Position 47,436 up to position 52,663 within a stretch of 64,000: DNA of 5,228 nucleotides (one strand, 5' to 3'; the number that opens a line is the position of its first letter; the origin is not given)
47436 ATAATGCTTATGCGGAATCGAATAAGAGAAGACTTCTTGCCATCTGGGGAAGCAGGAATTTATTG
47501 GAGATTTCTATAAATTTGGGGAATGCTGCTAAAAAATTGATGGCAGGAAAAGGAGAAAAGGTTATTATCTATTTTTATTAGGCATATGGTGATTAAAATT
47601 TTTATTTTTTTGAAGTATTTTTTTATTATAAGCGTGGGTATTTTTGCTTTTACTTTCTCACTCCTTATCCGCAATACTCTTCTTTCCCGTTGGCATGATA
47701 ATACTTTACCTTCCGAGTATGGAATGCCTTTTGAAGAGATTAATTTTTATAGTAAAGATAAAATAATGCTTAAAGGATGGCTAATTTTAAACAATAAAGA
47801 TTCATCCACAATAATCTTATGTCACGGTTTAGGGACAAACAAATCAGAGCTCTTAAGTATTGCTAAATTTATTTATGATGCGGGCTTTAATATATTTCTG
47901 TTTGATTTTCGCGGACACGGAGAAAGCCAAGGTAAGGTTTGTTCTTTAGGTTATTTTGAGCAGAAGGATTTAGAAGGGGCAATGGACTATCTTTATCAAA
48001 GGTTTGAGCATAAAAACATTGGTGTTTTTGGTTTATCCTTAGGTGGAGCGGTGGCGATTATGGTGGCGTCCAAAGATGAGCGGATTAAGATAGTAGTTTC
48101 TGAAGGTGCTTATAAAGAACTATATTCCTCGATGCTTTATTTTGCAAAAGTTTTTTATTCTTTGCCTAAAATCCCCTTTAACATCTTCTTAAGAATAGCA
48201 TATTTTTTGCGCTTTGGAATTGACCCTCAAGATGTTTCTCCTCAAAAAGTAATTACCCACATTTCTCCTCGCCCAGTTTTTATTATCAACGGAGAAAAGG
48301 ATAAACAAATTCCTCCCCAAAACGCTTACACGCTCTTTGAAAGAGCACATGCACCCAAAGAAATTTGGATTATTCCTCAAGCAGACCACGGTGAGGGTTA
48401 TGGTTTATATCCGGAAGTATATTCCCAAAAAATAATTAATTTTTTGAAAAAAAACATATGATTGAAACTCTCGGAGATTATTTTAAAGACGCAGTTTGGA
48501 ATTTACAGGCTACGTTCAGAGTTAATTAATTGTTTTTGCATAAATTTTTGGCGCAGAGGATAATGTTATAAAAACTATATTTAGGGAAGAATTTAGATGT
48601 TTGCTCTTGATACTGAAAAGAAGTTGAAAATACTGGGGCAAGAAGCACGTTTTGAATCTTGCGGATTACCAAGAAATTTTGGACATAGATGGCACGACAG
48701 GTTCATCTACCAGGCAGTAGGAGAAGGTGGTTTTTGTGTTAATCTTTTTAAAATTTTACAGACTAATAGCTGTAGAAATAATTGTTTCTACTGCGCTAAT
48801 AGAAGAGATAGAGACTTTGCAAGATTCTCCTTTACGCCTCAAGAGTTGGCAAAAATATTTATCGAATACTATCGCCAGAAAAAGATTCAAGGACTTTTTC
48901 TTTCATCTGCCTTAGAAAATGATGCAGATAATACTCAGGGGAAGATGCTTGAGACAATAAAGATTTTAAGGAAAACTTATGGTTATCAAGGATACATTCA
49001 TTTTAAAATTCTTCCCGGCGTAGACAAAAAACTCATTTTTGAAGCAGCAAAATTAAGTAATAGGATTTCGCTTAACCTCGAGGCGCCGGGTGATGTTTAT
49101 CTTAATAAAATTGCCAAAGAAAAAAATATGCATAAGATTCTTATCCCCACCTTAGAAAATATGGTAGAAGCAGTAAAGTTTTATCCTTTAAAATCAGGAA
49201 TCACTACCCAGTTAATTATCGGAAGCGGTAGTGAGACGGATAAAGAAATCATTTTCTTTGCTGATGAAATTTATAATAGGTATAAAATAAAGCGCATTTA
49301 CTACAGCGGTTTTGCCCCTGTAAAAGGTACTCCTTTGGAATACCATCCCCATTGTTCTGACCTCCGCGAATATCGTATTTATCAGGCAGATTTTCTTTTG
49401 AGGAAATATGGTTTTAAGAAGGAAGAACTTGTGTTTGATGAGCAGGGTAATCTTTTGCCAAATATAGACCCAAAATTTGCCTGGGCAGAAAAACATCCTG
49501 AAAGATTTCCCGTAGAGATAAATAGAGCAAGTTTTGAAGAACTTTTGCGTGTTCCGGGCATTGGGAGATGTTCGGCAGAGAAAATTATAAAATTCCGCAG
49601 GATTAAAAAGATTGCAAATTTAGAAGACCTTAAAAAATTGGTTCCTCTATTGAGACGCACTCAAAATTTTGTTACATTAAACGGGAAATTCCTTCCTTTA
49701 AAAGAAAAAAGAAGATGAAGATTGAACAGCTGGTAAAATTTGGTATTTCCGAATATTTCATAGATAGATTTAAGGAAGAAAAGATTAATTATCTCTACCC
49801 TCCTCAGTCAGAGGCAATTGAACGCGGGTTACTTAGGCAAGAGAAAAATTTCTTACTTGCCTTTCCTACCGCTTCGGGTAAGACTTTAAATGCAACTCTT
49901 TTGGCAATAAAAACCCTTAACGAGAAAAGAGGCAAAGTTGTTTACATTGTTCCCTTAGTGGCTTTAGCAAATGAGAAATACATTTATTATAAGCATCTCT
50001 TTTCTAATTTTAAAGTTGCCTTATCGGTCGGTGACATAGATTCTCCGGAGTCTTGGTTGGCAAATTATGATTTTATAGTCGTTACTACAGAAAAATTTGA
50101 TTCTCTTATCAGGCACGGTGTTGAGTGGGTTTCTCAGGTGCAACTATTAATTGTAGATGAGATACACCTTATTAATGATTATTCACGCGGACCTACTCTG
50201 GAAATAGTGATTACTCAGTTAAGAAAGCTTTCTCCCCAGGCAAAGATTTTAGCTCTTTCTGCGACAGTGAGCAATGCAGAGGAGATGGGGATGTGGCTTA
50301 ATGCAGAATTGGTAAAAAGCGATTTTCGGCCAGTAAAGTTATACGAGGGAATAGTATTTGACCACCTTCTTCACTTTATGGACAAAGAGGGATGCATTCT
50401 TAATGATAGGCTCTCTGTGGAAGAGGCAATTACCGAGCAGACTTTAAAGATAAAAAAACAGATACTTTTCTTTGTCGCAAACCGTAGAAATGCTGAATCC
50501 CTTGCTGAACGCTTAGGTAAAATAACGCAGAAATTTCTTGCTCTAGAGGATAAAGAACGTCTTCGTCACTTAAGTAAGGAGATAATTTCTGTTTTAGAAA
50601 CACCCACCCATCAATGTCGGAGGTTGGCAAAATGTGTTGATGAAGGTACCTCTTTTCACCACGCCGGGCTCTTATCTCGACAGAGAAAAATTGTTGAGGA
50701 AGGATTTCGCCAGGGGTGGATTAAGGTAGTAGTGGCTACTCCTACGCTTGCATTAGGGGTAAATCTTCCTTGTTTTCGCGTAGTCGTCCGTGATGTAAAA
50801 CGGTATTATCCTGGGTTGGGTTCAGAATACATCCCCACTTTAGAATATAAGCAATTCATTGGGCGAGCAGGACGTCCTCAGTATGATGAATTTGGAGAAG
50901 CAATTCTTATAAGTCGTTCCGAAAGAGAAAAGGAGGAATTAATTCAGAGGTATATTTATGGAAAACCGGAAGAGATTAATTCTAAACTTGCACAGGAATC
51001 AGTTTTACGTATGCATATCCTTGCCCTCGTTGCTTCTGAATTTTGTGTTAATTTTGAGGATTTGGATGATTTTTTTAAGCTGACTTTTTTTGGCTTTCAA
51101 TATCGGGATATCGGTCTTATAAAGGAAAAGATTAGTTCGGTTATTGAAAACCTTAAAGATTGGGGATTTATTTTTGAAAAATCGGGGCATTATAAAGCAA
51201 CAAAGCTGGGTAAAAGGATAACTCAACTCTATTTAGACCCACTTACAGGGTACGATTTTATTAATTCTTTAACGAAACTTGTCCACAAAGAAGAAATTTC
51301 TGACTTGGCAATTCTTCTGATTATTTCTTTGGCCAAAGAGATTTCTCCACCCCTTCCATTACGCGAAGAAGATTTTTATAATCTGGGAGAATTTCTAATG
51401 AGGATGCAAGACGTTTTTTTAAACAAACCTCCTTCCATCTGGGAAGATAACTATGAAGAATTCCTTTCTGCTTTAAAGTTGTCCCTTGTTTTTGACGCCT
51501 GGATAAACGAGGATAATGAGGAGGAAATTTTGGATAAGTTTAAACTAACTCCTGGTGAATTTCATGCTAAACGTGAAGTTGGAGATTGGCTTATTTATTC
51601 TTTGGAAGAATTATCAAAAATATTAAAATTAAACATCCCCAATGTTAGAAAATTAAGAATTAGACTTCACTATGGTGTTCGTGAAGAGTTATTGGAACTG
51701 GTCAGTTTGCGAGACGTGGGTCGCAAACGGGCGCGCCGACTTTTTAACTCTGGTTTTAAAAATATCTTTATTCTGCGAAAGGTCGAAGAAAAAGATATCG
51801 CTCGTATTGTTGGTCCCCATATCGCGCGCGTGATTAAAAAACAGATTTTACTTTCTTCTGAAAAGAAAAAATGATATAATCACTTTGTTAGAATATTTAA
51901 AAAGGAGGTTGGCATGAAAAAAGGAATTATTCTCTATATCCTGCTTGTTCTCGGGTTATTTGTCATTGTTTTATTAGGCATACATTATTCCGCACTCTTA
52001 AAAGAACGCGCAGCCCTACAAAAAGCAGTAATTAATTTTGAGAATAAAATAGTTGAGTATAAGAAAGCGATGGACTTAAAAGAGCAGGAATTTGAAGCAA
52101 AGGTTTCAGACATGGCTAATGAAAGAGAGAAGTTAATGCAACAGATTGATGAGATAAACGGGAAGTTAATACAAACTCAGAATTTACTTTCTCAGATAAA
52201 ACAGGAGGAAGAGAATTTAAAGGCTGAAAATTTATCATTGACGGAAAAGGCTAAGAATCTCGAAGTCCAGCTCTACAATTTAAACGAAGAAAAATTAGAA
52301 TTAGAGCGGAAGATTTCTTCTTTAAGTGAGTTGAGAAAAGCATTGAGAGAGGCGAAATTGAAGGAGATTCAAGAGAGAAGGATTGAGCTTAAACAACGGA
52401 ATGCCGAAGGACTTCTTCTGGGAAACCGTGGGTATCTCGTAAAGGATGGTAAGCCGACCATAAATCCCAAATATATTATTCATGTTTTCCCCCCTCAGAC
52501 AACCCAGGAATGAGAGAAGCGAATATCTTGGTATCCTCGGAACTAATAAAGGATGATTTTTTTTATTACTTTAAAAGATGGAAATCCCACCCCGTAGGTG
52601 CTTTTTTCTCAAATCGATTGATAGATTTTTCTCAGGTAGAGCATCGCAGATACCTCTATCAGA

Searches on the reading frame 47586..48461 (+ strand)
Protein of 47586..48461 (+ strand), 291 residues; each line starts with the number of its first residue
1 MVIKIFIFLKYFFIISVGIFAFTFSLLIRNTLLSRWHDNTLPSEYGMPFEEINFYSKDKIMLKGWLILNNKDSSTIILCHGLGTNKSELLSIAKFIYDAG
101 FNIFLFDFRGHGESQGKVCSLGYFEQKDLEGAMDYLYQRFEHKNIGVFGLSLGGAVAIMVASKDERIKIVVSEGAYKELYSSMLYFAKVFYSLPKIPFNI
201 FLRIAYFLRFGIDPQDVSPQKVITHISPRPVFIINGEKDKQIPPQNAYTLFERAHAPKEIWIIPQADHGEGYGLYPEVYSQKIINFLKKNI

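Call 50: search_protein_families(library=pfam, proteins=[window:47586-48461:+], max_evalue=0.0001)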
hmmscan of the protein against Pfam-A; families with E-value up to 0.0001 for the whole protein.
window:47586-48461:+ (291 aa): 8 families
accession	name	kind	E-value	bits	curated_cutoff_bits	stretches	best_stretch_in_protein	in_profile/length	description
PF12146.15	Hydrolase_4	-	2.6e-18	66.6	27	1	74-172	5-106/239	Serine aminopeptidase, S33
PF00561.26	Abhydrolase_1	-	6.6e-18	65.7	25.8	1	75-177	2-106/245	alpha/beta hydrolase fold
PF02129.25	Peptidase_S15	-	1.5e-10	41.7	23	1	96-185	47-137/262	X-Pro dipeptidyl-peptidase (S15 family)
PF12697.13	Abhydrolase_6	-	2.3e-09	38.7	26.3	1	76-180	1-100/217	Alpha/beta hydrolase family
PF00326.27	Peptidase_S9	-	8.6e-09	35.6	22.6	1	94-290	8-209/213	Prolyl oligopeptidase family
PF05448.18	AXE1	-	9.3e-06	25.1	21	0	141-287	174-318/321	Acetyl xylan esterase (AXE1)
PF01738.24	DLH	-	2.2e-05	24.6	21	0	127-269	79-187/217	Dienelactone hydrolase family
PF20434.5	BD-FAE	-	2.6e-05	24.3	26.8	0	216-252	178-213/215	BD-FAE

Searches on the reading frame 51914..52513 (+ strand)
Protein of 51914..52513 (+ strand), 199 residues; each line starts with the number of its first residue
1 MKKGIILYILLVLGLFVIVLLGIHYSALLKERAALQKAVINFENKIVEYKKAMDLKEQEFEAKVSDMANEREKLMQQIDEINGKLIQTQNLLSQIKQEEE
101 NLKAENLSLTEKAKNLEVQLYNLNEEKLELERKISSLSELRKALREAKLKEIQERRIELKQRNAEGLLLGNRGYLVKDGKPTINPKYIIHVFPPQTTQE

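Call 50: search_protein_families(library=pfam, proteins=[window:51914-52513:+], max_evalue=0.0001)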
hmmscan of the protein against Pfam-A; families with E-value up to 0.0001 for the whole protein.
window:51914-52513:+ (199 aa): 0 families

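Call 79: search_protein_families(library=pfam, proteins=[window:51914-52513:+], max_evalue=0.01)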
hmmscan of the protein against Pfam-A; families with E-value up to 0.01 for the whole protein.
window:51914-52513:+ (199 aa): 2 families
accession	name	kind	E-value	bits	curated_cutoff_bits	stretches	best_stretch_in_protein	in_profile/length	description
PF08391.16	Ly49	-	0.0036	18.2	31.5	1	5-101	9-104/119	Ly49-like protein, N-terminal region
PF09006.16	Surfac_D-trimer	-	0.0089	16.3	22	0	74-96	4-26/46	Lung surfactant protein D coiled-coil trimerisation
